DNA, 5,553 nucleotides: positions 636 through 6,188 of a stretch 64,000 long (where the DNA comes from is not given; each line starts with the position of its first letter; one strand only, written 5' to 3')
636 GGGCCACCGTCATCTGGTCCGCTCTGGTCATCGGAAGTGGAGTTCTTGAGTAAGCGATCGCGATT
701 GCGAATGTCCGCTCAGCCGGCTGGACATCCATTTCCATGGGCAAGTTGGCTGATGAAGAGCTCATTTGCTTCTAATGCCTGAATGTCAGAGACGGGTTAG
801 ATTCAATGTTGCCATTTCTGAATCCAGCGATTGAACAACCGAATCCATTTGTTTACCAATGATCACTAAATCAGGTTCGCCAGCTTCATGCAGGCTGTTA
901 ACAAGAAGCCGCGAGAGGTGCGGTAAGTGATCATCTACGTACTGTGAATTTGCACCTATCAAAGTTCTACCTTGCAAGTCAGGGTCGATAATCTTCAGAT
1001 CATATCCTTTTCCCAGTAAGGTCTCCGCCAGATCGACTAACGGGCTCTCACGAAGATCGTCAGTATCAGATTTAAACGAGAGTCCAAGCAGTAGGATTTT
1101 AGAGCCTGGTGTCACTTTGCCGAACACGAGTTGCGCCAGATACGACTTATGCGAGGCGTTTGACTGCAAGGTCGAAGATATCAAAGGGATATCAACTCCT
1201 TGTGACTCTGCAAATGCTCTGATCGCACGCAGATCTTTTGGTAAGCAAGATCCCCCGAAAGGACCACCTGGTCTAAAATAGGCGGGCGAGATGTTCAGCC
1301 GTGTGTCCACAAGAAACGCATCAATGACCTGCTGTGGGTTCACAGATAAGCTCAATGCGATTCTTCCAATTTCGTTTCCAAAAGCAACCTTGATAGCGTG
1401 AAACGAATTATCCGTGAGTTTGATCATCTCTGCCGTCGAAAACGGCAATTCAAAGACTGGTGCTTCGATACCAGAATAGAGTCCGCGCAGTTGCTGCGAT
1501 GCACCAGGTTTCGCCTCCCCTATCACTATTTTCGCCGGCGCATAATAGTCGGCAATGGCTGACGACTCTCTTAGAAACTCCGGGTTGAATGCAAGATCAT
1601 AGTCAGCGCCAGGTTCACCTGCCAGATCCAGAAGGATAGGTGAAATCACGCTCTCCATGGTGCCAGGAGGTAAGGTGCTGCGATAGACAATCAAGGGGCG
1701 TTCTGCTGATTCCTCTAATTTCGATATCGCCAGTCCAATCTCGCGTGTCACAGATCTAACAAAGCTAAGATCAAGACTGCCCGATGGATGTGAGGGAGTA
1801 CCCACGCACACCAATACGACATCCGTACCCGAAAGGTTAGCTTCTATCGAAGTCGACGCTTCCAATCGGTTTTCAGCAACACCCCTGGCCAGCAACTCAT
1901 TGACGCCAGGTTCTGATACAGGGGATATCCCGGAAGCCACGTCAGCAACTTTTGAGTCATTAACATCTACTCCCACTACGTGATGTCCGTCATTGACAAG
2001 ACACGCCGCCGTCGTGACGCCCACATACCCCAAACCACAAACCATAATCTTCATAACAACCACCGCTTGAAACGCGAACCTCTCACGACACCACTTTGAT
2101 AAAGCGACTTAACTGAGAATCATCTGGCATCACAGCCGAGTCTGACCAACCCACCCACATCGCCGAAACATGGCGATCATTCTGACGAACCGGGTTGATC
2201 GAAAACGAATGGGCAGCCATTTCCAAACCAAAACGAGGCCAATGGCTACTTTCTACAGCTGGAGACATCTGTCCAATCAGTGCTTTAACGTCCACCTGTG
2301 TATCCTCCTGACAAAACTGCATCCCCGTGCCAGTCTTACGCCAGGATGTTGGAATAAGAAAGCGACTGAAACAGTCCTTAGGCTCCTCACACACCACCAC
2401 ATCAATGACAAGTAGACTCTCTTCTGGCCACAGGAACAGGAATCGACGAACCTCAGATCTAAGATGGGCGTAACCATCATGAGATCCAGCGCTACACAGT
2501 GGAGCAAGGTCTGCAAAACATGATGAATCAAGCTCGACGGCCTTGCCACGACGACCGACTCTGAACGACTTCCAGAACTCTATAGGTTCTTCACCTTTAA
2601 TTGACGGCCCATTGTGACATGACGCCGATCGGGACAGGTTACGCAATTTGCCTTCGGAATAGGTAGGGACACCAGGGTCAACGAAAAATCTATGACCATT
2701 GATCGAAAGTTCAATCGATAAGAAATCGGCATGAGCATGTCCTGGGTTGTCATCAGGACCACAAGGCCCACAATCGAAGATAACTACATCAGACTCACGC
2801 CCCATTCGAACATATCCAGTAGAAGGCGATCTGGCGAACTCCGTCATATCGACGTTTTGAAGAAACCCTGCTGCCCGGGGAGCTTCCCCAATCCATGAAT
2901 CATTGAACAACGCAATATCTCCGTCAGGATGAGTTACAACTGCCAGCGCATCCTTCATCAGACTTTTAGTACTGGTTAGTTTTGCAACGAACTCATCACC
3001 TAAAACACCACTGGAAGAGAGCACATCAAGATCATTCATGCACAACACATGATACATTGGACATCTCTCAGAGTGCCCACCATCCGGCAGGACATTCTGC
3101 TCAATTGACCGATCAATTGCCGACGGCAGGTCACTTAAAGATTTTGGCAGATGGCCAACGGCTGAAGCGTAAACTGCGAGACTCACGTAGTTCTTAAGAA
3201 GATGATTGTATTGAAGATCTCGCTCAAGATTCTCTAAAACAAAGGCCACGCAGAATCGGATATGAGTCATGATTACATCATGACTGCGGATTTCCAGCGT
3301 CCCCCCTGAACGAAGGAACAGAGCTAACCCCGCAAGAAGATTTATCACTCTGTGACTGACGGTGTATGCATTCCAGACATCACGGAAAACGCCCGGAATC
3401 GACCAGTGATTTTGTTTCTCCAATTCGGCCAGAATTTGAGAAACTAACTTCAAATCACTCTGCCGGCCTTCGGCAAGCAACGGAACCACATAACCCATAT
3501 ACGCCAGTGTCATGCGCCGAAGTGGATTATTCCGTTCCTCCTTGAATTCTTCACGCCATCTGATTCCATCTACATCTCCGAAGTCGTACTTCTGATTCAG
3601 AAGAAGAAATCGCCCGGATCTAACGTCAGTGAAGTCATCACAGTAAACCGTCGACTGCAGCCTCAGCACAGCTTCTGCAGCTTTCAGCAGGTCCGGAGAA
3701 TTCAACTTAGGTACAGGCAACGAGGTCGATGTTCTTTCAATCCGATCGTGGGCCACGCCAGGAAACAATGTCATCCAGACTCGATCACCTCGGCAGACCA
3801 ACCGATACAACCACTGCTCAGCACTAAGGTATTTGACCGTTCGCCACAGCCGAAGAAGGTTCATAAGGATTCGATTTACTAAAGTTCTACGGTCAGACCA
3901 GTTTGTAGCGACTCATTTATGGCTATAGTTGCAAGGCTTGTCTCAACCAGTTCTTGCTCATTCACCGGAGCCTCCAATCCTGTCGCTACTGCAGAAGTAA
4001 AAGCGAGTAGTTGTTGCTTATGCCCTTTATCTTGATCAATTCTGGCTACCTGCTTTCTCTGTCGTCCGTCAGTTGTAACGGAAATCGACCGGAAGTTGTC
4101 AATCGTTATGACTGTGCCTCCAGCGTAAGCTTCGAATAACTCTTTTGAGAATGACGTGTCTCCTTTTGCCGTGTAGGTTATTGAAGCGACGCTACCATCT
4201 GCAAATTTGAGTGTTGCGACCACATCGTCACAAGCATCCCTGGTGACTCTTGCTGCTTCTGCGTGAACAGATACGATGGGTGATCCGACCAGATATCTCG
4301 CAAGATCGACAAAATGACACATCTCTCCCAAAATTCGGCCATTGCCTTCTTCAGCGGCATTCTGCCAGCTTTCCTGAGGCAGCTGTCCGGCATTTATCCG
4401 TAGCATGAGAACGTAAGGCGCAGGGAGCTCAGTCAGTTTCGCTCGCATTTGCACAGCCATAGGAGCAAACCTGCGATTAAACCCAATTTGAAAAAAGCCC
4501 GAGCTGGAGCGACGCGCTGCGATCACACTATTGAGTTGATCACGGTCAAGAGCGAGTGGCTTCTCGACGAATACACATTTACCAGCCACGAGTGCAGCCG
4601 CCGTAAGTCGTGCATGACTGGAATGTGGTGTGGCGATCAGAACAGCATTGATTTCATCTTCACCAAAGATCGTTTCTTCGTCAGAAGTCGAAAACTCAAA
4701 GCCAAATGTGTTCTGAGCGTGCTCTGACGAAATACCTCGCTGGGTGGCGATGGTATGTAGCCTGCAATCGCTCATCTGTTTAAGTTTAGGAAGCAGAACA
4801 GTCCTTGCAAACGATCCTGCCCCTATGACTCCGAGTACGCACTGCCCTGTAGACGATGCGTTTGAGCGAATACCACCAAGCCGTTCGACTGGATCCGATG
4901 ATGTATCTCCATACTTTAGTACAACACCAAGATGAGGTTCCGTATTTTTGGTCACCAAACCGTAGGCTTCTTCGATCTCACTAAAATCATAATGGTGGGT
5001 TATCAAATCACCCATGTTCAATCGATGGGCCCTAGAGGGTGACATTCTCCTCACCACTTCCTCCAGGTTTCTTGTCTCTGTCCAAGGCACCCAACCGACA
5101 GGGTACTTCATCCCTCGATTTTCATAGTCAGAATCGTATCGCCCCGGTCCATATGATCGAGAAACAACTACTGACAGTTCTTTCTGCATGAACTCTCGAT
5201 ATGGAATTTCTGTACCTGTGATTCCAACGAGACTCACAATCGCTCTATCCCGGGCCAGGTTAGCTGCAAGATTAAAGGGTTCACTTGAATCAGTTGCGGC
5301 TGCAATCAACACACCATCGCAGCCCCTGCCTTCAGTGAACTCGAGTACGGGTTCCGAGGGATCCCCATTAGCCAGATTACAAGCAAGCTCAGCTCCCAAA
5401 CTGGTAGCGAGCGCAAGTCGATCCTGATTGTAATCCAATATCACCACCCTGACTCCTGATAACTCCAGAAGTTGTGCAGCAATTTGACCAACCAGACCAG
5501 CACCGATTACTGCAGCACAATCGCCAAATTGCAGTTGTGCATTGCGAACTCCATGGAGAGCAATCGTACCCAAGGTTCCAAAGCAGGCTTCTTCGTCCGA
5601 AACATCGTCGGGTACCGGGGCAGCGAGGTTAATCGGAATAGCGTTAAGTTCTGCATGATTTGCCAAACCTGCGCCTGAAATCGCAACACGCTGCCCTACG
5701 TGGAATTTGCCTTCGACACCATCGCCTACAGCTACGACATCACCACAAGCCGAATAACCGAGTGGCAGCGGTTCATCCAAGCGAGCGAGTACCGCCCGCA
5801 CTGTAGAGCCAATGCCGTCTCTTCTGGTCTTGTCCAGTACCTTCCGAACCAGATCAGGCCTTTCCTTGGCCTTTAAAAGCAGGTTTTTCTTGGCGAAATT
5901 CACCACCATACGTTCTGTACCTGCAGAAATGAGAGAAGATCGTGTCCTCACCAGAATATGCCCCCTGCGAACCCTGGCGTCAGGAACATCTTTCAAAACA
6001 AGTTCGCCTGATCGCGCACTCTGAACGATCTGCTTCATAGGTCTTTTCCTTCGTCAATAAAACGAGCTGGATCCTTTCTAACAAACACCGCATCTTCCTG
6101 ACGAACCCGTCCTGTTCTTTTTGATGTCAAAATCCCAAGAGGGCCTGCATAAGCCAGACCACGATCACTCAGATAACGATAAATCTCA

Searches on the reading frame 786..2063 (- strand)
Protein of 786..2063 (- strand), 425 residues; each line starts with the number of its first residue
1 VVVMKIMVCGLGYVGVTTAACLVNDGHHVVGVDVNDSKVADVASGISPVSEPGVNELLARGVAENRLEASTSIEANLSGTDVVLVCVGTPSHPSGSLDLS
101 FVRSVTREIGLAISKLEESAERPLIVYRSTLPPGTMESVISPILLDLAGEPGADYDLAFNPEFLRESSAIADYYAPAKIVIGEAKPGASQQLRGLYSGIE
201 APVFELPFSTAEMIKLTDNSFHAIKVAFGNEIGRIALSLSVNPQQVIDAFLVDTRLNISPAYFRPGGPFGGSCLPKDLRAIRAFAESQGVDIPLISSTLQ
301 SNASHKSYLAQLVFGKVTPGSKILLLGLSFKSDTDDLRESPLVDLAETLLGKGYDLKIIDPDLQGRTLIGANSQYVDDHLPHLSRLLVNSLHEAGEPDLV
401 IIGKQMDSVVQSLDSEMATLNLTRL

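Call 31: search_protein_families(library=pfam, proteins=[window:786-2063:-], max_evalue=0.0001)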
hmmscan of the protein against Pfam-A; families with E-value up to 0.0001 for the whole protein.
window:786-2063:- (425 aa): 3 families
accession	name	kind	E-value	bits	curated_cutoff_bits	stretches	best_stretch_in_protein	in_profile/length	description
PF03721.20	UDPG_MGDP_dh_N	-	3e-50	170.8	27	1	4-191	1-183/187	UDP-glucose/GDP-mannose dehydrogenase family, NAD binding domain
PF00984.24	UDPG_MGDP_dh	-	9.5e-25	87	25.4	1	210-303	2-93/94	UDP-glucose/GDP-mannose dehydrogenase family, central domain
PF03720.21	UDPG_MGDP_dh_C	-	2.2e-11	44.5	30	1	324-367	1-44/103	UDP-glucose/GDP-mannose dehydrogenase family, UDP binding domain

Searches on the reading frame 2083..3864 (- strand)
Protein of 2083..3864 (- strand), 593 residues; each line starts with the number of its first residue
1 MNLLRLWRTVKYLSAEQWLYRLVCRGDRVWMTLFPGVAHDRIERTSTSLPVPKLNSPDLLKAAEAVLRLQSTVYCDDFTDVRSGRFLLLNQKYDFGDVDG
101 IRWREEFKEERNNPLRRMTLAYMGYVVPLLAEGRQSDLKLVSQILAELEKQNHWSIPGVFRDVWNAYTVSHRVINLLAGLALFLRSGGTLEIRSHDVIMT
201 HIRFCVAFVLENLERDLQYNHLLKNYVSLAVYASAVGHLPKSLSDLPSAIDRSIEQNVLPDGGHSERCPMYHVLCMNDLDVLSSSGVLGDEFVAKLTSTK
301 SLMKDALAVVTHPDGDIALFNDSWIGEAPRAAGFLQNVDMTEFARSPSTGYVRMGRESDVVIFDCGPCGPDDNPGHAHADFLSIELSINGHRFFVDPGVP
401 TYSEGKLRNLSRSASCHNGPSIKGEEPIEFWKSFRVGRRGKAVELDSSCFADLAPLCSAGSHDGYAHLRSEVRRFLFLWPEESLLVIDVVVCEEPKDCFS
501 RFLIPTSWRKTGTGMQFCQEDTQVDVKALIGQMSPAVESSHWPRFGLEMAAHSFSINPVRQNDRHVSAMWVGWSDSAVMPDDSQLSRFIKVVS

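Call 31: search_protein_families(library=pfam, proteins=[window:2083-3864:-], max_evalue=0.0001)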
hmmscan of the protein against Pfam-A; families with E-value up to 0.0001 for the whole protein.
window:2083-3864:- (593 aa): 2 families
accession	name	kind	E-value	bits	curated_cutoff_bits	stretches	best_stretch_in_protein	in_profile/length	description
PF07940.18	Hepar_II_III_C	-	6.6e-34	117.9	24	1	342-504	5-165/237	Heparinase II/III-like, C-terminal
PF16889.11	Hepar_II_III_N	-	1.4e-05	25.1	22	1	164-327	151-317/340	Heparinase II/III N-terminus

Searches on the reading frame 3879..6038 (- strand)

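Call 31: search_protein_families(library=pfam, proteins=[window:3879-6038:-], max_evalue=0.0001)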
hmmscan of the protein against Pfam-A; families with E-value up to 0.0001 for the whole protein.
window:3879-6038:- (719 aa): 5 families
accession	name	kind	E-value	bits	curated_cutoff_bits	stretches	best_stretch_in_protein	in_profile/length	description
PF01408.29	GFO_IDH_MocA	-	2.8e-18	67.2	24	1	403-519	4-119/120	Oxidoreductase family, NAD-binding Rossmann fold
PF00107.32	ADH_zinc_N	-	1.3e-14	54.7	31.8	1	183-301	2-120/129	Zinc-binding dehydrogenase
PF22725.1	GFO_IDH_MocA_C3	-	1.7e-11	44.7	27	1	554-623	31-103/124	GFO/IDH/MocA C-terminal domain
PF02894.22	GFO_IDH_MocA_C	-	3e-06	27.6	22.9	1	550-626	22-107/218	Oxidoreductase family, C-terminal alpha/beta domain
PF08240.17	ADH_N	-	6.7e-05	23.5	23.5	0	86-123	29-65/104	Alcohol dehydrogenase GroES-like domain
